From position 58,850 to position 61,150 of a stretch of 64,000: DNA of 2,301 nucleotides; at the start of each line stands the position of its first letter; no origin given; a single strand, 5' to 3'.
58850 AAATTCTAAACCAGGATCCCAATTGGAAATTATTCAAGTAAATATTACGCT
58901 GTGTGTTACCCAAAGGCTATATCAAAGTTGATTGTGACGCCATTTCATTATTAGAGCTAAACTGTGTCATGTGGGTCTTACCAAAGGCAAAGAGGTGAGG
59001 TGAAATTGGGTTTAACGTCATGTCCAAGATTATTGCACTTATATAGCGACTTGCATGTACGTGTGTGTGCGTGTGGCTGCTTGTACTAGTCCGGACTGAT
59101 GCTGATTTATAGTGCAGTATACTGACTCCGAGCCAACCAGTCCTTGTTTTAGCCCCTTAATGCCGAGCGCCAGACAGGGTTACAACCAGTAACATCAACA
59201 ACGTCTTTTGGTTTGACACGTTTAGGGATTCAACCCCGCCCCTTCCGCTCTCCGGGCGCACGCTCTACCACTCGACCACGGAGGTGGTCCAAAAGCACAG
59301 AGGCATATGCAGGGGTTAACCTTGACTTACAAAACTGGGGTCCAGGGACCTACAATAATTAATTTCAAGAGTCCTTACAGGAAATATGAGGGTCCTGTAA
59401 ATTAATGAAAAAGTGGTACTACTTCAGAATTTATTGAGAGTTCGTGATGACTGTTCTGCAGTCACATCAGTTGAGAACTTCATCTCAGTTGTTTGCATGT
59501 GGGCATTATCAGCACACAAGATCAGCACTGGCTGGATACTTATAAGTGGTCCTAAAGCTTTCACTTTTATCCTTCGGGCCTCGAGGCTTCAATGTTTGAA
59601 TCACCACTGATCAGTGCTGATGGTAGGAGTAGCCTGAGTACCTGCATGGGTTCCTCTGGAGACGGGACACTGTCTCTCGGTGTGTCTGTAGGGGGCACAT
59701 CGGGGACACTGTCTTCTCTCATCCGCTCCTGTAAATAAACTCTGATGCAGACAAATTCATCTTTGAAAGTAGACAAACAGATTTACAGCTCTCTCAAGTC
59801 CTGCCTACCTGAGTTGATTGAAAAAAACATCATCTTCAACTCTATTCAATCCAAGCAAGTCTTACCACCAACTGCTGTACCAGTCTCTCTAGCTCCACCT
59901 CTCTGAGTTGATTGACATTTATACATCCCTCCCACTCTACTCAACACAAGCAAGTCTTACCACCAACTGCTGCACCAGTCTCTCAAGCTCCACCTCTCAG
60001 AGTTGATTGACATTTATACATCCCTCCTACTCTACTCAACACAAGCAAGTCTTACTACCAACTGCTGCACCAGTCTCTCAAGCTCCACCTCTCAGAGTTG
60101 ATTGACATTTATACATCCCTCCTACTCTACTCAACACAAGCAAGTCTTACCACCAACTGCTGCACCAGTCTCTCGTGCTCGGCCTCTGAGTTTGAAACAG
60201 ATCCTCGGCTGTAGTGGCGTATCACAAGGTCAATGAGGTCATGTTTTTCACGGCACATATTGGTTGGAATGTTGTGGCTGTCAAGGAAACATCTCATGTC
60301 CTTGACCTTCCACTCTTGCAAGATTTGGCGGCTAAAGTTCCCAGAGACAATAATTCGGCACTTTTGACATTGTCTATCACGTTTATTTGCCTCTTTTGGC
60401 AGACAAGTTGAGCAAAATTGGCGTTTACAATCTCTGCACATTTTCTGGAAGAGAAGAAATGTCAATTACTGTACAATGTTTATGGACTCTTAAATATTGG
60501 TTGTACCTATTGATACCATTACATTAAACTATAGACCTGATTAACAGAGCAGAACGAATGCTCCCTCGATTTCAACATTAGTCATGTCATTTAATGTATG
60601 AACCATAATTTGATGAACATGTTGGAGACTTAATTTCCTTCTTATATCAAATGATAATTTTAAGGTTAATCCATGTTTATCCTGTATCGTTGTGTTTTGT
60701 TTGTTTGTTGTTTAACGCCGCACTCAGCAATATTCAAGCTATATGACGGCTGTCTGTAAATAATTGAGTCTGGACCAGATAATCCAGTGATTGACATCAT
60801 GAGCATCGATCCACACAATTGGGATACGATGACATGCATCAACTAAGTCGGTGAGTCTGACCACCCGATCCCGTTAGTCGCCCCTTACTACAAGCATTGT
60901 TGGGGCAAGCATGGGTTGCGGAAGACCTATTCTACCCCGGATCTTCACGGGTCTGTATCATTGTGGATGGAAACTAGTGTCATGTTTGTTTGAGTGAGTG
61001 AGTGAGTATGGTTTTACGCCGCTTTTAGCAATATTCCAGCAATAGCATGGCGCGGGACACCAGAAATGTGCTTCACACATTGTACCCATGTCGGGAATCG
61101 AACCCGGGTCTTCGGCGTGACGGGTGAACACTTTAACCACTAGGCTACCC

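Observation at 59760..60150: Exon-end and donor site of the FYVE exon tandemly duplicated 4-5 times into its own intron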

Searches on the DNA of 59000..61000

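Call 65: search_rna_families(source=window, start=59000, end=61000, threshold=evalue, max_evalue=1)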
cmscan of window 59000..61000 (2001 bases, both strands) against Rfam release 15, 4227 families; matches with E-value up to 1: 0.
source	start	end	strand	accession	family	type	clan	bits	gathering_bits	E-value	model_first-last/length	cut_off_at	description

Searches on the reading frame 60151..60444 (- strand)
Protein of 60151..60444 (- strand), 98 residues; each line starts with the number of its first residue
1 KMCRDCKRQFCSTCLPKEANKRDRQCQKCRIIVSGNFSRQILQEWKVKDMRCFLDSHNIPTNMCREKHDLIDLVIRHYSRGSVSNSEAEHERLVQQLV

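Call 7: find_homologous_proteins(query=window:60151-60444:-)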
Query seq(98 aa) (98 aa): 2 proteins with E <= 0.001 among 2 candidates.
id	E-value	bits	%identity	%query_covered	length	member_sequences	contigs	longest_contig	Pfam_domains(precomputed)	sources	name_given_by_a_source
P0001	2.7e-30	122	57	100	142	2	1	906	PF23632.1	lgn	-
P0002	2.9e-25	106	53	100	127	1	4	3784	PF23632.1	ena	-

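Call 8: search_protein_families(library=pfam, proteins=[window:60151-60444:-], max_evalue=1)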
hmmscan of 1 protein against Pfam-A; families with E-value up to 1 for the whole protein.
seq(98 aa): 4 families
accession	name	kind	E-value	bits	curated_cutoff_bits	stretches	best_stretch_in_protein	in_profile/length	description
PF23632.1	SAP_RNF34_RFFL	-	3.1e-14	52.8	27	1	37-82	3-48/50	RNF34/RFFL SAP domain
PF10281.14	Ish1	-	0.044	14.6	26.6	1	45-74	4-34/37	Putative nuclear envelope organisation protein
PF10208.15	ARMET_C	-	0.064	13.1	23.5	1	42-74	4-36/43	ARMET, C-terminal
PF00097.31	zf-C3HC4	-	0.55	10.6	21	0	5-29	16-40/40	Zinc finger, C3HC4 type (RING finger)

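Call 10: find_encoding_contigs(protein=P0001, flank=10000)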
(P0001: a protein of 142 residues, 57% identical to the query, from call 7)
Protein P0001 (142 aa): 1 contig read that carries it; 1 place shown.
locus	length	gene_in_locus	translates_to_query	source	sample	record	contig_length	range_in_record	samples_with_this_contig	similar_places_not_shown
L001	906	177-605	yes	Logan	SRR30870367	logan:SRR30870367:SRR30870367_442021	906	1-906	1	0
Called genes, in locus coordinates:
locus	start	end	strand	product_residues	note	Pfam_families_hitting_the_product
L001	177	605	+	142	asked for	PF23632:SAP_RNF34_RFFL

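Call 11: find_encoding_contigs(protein=P0002, flank=10000)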
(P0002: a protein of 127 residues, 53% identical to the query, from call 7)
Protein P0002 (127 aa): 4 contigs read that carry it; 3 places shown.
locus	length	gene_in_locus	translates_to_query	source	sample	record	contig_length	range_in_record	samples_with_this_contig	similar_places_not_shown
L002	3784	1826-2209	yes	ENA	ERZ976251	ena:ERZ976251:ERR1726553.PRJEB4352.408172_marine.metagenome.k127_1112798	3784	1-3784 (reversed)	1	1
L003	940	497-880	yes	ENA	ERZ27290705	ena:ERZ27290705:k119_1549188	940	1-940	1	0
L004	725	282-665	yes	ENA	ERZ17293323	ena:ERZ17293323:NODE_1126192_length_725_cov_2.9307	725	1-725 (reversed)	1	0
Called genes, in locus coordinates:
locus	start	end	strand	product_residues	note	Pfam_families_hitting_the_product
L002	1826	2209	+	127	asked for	PF23632:SAP_RNF34_RFFL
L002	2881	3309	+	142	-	-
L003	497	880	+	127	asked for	PF23632:SAP_RNF34_RFFL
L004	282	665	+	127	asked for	PF23632:SAP_RNF34_RFFL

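Call 21: find_homologous_proteins(query=A1, max_evalue=0.001)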
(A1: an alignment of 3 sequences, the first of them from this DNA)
Query A1 (3 sequences) (98 aa, profile of the alignment): 9 proteins with E <= 0.001 among 20 candidates.
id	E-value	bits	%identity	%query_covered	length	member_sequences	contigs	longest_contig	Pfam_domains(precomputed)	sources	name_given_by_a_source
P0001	8.6e-54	198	57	100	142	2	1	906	PF23632.1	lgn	-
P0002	1.1e-52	194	53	100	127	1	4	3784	PF23632.1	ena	-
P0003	4.0e-43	164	55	100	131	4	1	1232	PF23632.1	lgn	-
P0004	2.1e-29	120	52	87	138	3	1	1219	PF23632.1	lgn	-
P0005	2.6e-23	100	54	72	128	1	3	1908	PF23632.1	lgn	-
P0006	2.8e-23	100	54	72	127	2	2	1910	PF23632.1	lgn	-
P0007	1.4e-17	82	57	50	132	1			PF22968.3,PF23632.1,PF10208.16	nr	nr:hypothetical protein BaRGS_005661 [Batillaria attramentaria] KAG5707026.1 hypothetical protein Ba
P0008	2.3e-15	74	56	49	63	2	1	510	PF23632.1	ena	-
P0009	6.6e-8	51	40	73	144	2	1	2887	PF23632.1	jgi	-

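Call 22: find_encoding_contigs(protein=P0003, flank=10000, max_places=3)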
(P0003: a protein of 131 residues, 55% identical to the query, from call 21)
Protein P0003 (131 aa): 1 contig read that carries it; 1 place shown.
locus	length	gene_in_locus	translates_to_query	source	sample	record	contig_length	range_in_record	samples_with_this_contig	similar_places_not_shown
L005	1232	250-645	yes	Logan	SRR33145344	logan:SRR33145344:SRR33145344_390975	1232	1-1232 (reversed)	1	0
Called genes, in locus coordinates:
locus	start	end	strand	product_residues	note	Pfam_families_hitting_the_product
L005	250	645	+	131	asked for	PF23632:SAP_RNF34_RFFL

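Call 23: find_encoding_contigs(protein=P0004, flank=10000, max_places=3)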
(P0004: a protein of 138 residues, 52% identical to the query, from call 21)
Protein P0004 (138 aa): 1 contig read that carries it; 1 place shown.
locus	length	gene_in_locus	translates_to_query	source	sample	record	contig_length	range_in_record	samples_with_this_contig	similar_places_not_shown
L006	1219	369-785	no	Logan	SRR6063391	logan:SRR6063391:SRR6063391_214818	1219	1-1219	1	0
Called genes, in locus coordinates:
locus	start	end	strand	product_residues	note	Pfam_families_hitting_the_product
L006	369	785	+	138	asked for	PF23632:SAP_RNF34_RFFL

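Call 24: find_encoding_contigs(protein=P0005, flank=10000, max_places=3)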
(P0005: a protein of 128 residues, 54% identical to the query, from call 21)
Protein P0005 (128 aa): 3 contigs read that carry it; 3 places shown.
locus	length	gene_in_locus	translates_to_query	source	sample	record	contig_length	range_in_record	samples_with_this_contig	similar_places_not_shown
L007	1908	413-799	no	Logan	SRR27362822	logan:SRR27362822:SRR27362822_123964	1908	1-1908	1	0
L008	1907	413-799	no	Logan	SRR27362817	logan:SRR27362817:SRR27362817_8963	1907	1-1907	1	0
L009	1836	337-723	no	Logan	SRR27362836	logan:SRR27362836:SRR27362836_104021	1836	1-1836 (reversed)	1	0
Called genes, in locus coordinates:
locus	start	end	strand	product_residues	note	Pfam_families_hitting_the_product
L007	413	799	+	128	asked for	PF23632:SAP_RNF34_RFFL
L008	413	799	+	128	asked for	PF23632:SAP_RNF34_RFFL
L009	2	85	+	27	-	?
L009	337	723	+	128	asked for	PF23632:SAP_RNF34_RFFL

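Call 25: find_encoding_contigs(protein=P0009, flank=10000, max_places=3)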
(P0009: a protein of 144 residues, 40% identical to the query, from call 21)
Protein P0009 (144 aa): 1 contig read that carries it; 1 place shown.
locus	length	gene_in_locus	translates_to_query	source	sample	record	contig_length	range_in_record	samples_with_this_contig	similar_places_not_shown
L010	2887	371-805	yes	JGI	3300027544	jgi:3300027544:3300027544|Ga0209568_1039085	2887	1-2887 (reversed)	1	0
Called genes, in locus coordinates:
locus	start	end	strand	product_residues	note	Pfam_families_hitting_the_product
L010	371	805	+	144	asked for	PF23632:SAP_RNF34_RFFL (weak)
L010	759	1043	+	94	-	-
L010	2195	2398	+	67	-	-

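Call 28: find_encoding_contigs(protein=P0008, flank=10000, max_places=3)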
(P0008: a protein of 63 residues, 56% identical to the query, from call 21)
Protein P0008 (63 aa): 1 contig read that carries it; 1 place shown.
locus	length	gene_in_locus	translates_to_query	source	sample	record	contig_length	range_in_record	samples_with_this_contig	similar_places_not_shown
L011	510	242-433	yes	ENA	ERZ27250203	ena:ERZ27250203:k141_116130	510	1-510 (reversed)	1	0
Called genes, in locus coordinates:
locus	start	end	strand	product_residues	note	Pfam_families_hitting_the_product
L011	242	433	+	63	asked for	PF23632:SAP_RNF34_RFFL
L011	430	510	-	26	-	?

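Call 29: find_encoding_contigs(protein=P0007, flank=10000, max_places=3)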
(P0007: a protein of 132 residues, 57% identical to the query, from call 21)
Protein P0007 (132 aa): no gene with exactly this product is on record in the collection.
